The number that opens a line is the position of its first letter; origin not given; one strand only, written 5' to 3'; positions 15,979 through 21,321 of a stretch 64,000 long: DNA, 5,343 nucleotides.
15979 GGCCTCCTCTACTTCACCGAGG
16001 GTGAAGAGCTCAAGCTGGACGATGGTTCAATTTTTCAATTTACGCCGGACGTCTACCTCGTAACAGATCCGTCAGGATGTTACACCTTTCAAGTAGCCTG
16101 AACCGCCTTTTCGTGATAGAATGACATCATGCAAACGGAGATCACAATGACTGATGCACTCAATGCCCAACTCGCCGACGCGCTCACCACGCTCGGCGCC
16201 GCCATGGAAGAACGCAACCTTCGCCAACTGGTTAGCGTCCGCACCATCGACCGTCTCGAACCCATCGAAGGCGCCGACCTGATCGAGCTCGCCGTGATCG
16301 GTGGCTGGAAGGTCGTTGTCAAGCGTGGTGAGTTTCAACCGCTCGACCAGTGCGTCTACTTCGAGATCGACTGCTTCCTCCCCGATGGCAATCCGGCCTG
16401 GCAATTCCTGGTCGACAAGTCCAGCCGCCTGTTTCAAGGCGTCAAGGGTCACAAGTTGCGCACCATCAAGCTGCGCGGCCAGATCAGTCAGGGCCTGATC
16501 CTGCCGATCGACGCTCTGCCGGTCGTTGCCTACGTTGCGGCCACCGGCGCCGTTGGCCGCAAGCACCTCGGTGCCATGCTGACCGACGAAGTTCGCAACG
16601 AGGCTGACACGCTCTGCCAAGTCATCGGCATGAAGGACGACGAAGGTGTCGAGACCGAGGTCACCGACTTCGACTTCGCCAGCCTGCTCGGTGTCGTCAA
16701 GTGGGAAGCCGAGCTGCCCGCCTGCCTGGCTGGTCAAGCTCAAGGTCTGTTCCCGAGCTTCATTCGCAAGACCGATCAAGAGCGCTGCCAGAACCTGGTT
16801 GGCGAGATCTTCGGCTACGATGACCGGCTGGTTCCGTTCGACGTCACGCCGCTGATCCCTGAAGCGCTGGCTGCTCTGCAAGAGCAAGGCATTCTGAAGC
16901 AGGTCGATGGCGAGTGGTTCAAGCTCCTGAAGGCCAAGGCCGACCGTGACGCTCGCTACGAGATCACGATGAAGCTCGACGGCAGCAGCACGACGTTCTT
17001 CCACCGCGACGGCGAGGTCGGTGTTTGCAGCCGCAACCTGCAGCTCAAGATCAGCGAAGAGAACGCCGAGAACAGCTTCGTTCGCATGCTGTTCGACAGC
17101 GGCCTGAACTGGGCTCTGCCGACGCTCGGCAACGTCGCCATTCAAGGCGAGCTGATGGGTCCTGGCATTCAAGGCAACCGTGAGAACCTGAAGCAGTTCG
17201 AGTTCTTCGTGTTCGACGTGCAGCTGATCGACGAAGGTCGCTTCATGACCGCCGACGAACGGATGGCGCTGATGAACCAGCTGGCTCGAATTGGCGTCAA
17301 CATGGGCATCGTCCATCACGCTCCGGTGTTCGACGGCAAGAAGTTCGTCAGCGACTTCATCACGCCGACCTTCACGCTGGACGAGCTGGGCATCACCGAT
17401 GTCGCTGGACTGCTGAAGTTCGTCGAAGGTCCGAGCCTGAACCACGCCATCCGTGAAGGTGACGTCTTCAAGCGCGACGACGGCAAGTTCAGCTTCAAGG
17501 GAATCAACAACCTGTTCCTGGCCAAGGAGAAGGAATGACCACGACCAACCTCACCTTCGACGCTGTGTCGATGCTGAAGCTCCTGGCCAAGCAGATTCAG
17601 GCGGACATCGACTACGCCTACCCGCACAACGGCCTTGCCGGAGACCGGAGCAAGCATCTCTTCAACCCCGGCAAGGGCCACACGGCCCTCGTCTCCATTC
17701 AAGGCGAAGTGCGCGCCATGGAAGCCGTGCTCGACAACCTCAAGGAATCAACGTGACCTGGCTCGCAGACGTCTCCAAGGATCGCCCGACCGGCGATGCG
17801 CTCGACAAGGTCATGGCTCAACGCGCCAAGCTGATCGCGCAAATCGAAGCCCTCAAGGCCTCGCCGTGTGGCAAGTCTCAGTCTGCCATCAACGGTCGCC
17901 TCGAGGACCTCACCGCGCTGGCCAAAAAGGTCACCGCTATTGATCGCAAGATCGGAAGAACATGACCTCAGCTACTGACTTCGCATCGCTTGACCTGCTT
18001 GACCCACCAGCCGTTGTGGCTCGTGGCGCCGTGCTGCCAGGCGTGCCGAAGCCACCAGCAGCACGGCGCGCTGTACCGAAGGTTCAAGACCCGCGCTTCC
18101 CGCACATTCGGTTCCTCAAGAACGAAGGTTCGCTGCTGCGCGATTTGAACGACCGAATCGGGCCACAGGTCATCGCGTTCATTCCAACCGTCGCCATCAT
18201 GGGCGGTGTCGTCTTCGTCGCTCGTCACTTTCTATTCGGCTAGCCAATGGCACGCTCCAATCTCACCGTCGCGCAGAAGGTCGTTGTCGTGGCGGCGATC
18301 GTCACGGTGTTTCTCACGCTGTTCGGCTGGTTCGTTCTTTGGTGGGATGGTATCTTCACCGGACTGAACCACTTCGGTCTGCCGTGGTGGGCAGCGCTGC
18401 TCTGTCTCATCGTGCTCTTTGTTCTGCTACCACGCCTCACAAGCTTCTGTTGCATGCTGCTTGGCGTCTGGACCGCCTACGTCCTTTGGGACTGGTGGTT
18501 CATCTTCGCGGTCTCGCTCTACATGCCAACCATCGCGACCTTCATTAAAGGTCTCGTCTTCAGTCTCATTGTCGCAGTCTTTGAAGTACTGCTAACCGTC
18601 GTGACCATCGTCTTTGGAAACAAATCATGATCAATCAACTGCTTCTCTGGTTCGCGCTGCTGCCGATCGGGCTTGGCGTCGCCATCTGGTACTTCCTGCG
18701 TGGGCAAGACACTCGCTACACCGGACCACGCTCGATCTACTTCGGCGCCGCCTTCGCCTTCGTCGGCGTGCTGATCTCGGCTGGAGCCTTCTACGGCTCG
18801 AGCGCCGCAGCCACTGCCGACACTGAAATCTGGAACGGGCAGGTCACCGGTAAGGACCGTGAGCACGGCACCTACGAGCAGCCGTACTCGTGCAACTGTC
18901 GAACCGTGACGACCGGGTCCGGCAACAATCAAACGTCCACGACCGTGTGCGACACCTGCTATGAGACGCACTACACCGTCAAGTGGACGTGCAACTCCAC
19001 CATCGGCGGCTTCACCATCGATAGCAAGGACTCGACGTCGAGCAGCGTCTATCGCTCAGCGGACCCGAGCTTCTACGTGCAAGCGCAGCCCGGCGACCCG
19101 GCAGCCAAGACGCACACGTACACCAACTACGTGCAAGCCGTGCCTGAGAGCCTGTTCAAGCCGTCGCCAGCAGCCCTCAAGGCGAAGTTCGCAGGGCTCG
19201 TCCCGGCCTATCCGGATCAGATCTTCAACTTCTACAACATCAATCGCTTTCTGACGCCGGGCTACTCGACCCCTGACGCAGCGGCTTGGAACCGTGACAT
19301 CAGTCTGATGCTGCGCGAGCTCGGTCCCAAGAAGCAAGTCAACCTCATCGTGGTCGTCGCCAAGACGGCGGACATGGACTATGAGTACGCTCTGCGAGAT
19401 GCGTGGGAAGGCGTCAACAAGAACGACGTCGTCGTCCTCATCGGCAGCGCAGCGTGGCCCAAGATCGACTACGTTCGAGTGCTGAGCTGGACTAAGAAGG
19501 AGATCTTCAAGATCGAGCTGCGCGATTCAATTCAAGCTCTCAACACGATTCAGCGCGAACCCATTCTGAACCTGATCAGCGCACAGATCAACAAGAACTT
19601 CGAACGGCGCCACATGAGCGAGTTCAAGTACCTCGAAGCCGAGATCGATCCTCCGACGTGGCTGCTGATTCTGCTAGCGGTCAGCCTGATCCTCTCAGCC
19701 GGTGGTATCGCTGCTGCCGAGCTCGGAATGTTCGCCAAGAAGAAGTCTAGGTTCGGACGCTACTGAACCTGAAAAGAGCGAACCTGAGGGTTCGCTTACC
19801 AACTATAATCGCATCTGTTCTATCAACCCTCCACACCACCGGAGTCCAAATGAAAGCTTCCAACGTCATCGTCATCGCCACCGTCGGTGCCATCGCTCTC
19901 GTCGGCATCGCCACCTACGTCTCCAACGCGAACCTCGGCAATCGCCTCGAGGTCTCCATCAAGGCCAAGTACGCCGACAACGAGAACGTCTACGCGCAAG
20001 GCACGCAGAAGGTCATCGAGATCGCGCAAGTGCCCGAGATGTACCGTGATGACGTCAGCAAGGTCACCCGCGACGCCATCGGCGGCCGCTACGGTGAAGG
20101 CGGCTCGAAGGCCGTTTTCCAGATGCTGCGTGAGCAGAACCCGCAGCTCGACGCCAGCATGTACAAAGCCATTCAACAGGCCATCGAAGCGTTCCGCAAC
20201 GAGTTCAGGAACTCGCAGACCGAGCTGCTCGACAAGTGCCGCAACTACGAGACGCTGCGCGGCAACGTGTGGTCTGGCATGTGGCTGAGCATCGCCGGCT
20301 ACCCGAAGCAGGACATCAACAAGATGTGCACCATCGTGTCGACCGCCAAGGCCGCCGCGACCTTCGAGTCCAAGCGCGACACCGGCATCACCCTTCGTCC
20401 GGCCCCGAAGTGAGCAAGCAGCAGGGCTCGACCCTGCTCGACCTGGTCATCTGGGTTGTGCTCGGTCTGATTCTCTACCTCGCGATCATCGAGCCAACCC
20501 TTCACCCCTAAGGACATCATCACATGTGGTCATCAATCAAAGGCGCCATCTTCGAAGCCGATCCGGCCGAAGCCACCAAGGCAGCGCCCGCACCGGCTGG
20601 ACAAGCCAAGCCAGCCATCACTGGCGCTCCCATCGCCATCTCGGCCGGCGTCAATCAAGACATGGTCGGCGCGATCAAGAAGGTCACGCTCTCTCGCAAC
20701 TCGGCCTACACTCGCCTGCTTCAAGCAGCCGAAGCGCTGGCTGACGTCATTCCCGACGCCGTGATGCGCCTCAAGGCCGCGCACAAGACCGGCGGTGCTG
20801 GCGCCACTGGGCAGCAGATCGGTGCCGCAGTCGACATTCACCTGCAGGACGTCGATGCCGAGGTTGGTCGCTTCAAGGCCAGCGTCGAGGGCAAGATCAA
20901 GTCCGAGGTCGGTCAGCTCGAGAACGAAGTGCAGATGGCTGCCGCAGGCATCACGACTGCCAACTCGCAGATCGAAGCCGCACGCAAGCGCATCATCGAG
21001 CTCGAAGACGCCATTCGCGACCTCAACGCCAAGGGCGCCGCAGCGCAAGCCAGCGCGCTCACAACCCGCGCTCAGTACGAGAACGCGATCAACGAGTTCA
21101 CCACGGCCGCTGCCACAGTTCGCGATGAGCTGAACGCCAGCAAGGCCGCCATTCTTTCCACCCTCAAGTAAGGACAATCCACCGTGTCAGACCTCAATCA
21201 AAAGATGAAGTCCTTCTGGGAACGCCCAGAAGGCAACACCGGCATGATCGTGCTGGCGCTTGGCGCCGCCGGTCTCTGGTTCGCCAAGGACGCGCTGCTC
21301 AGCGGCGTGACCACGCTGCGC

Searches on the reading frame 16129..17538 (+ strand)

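Call 6: search_protein_families(library=phrogs, proteins=[window:16129-17538:+], max_evalue=0.001)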
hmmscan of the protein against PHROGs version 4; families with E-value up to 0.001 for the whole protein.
window:16129-17538:+ (469 aa): 2 families
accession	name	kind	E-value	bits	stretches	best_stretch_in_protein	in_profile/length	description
phrog_968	-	DNA, RNA and nucleotide metabolism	5.1e-75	253.9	2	28-227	4-178/398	RNA ligase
phrog_548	-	DNA, RNA and nucleotide metabolism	1.2e-09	38.8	1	273-455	29-218/341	RNA ligase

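Call 7: search_protein_families(library=pfam, proteins=[window:16129-17538:+], max_evalue=0.001)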
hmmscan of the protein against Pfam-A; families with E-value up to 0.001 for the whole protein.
window:16129-17538:+ (469 aa): 2 families
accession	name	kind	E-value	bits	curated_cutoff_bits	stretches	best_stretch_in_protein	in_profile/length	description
PF21189.3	PHA02142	-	4.1e-30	104.5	27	1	34-127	1-92/92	PHA02142 OB-fold domain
PF09414.15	RNA_ligase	-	2.8e-19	70.4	27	1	277-457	3-169/171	RNA ligase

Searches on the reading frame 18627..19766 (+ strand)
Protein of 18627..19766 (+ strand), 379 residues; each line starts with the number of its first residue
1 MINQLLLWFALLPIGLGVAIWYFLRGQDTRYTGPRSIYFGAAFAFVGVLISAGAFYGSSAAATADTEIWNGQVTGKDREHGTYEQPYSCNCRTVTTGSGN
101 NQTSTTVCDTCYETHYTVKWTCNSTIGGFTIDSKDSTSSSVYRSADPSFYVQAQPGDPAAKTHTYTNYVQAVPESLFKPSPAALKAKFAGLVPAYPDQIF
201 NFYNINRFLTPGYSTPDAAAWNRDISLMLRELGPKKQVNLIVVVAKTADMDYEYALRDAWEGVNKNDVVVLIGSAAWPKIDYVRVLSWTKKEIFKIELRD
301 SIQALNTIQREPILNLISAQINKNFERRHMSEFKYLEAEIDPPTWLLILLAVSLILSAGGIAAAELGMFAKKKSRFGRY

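Call 6: search_protein_families(library=phrogs, proteins=[window:18627-19766:+], max_evalue=0.001)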
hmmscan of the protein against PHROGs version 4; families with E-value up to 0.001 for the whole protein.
window:18627-19766:+ (379 aa): 2 families
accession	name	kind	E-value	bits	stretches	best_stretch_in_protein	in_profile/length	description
phrog_2087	-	unknown function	2.2e-86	290.9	1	34-359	28-346/360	-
phrog_23737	-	unknown function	9.8e-20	71.8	1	167-352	2-186/212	-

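Call 7: search_protein_families(library=pfam, proteins=[window:18627-19766:+], max_evalue=0.001)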
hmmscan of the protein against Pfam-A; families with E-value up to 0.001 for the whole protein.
window:18627-19766:+ (379 aa): 0 families

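Call 23: search_dna_similar(query=window:18627-19766:+, collection=phages, mode=protein, max_rows=15)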
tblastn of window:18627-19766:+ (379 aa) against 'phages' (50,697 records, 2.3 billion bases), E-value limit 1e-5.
Records with a match: 498; places in all: 498; records where one place covers at least 80% of the query: 332.
Best place of each record, by identity: <60% 498.
By first word of the organism name: Salmonella 166; Escherichia 62; Klebsiella 54; Erwinia 29; Aeromonas 26; Acinetobacter 23; Vibrio 22; Serratia 22; Dickeya 19; Prevotella 15; and 17 more.
By host as written in the record: - 49; Salmonella enterica 26; Klebsiella pneumoniae 24; Salmonella enterica subsp. enterica serovar Enteritidis PT1 21; Erwinia amylovora 21; Salmonella enterica subsp. enterica serovar Typhimurium 18; Escherichia coli 17; Prevotella sp. 15; and 151 more.
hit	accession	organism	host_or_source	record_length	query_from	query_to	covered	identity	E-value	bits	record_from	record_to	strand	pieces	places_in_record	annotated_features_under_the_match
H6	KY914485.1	Aeromonas phage phiA8-29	Aeromonas sp.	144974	6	345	90%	33.8%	2e-36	146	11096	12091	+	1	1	hypothetical protein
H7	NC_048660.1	Aeromonas phage phiA8-29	Aeromonas sp.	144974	6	345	90%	33.8%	2e-36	146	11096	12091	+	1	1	hypothetical protein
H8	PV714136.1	Aeromonas phage TSW001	Aeromonas salmonicida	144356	5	345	90%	33.4%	1e-34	140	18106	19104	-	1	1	hypothetical protein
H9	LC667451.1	Burkholderia phage FLC9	Burkholderia glumae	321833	65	342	73%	40.1%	7e-58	209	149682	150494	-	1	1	hypothetical protein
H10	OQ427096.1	Xanthomonas phage X1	Xanthomonas campestris pv. campestris ...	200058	4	343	90%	32.4%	2e-42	163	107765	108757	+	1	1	hypothetical protein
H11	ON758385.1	Xanthomonas phage BUDD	Xanthomonas sp.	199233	4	343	90%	32.4%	1e-38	152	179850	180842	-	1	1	hypothetical protein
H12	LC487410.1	Vibrio phage KIT04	Vibrio parahaemolyticus ATCC 17802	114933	9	345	89%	31.5%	3e-31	131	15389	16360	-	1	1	hypothetical protein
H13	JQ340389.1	Vibrio phage pVp-1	Vibrio parahaemolyticus ATCC 33844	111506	9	345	89%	30.8%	7e-27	118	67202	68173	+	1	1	hypothetical protein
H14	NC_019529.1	Vibrio phage pVp-1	Vibrio parahaemolyticus ATCC 33844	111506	9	345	89%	30.8%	7e-27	118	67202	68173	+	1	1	hypothetical protein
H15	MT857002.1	Salmonella phage pSal-SNUABM-02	Salmonella sp.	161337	9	337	87%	31.5%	4e-34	139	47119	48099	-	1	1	hypothetical protein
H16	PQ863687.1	Yersinia phage CAU_YEP3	Yersinia enterocolitica ATCC 700822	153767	9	337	87%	31.5%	6e-34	139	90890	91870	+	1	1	putative membrane protein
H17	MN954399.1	Vibrio phage VPT02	Vibrio parahaemolyticus ATCC 33844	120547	11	345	88%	30.7%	1e-26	117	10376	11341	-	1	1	hypothetical protein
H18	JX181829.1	Salmonella phage SKML-39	mixed Maryland water samples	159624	6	337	88%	31.0%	2e-34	140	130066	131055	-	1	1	hypothetical protein (x2)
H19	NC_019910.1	Salmonella phage SKML-39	mixed Maryland water samples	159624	6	337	88%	31.0%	2e-34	140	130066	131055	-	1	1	hypothetical protein (x2)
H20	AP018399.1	Xanthomonas phage XacN1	Xanthomonas citri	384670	65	342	73%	36.7%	1e-47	179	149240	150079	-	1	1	hypothetical protein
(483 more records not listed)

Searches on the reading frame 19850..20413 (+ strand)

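Call 81: search_protein_families(library=phrogs, proteins=[window:19850-20413:+], max_evalue=0.0001)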
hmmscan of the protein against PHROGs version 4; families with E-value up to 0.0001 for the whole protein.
window:19850-20413:+ (187 aa): 1 family
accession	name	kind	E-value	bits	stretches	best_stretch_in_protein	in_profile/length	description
phrog_1383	-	head and packaging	1.1e-65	221.7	1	4-183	8-186/187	virion structural protein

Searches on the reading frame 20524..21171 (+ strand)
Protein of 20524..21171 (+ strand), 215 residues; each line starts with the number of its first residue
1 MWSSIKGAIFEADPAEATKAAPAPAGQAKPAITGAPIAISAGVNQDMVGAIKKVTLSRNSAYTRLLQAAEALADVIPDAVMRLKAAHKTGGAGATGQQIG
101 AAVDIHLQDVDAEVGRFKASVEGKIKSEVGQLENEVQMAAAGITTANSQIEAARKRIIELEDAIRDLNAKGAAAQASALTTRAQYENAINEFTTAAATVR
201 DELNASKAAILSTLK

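Call 81: search_protein_families(library=phrogs, proteins=[window:20524-21171:+], max_evalue=0.0001)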
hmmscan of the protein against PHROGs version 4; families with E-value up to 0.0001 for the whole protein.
window:20524-21171:+ (215 aa): 1 family
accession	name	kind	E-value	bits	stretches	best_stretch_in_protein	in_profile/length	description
phrog_89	-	lysis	9.4e-05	23.4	0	126-201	28-99/143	Rz-like spanin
